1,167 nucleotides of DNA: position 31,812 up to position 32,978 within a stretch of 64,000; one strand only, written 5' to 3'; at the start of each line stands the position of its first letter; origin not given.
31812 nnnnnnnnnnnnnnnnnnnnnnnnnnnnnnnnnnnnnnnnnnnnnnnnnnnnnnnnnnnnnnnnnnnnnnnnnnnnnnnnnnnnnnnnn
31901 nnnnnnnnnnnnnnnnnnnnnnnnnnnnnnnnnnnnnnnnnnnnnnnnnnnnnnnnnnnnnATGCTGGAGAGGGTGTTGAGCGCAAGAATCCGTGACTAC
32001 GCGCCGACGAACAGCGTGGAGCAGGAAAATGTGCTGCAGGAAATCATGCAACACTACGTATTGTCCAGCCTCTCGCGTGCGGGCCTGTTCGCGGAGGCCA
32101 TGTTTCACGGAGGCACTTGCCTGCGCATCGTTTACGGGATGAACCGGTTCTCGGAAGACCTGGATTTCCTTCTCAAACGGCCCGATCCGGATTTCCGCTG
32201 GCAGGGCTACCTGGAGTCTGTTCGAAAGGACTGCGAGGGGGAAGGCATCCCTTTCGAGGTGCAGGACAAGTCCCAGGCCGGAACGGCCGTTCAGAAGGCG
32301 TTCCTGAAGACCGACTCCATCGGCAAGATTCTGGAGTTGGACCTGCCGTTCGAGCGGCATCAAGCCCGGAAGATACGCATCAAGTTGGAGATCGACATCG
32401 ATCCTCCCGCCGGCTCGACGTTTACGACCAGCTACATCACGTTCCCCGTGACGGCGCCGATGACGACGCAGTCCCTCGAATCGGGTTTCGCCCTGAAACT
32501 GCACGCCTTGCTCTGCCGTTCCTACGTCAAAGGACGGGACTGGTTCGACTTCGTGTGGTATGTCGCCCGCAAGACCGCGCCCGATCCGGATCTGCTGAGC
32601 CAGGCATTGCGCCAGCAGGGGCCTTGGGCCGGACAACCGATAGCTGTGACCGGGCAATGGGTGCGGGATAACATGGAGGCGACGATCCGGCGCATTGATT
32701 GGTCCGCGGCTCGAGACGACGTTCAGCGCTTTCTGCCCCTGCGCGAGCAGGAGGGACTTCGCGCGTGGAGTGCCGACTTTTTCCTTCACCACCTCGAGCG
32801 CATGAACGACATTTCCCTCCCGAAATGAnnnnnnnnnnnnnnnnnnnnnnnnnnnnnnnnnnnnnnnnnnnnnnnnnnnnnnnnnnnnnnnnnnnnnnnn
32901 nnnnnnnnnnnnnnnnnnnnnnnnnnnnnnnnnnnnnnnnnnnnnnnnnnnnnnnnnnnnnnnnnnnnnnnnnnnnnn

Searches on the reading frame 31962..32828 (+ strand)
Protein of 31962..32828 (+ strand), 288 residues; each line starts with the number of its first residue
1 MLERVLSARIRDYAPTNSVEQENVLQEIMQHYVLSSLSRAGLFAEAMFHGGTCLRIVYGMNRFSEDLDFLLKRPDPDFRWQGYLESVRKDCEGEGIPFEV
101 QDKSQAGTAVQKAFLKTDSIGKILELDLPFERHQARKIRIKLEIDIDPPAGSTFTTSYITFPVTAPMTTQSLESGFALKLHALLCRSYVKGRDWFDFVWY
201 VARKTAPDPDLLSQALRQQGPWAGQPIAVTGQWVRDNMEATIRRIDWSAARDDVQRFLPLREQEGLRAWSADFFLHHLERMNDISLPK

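Call 10: search_protein_families(library=pfam, proteins=[window:31962-32828:+], max_evalue=0.01)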
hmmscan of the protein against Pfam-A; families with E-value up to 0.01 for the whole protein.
window:31962-32828:+ (288 aa): 1 family
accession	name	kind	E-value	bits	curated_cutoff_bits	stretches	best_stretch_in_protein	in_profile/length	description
PF08843.17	AbiEii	-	3.5e-33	116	22.5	1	33-269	2-230/238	Nucleotidyl transferase AbiEii toxin, Type IV TA system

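Call 70: find_encoding_contigs(protein=window:31962-32828:+, flank=10000, max_places=6)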
Protein window:31962-32828:+ (288 aa): no gene with exactly this product is on record in the collection.
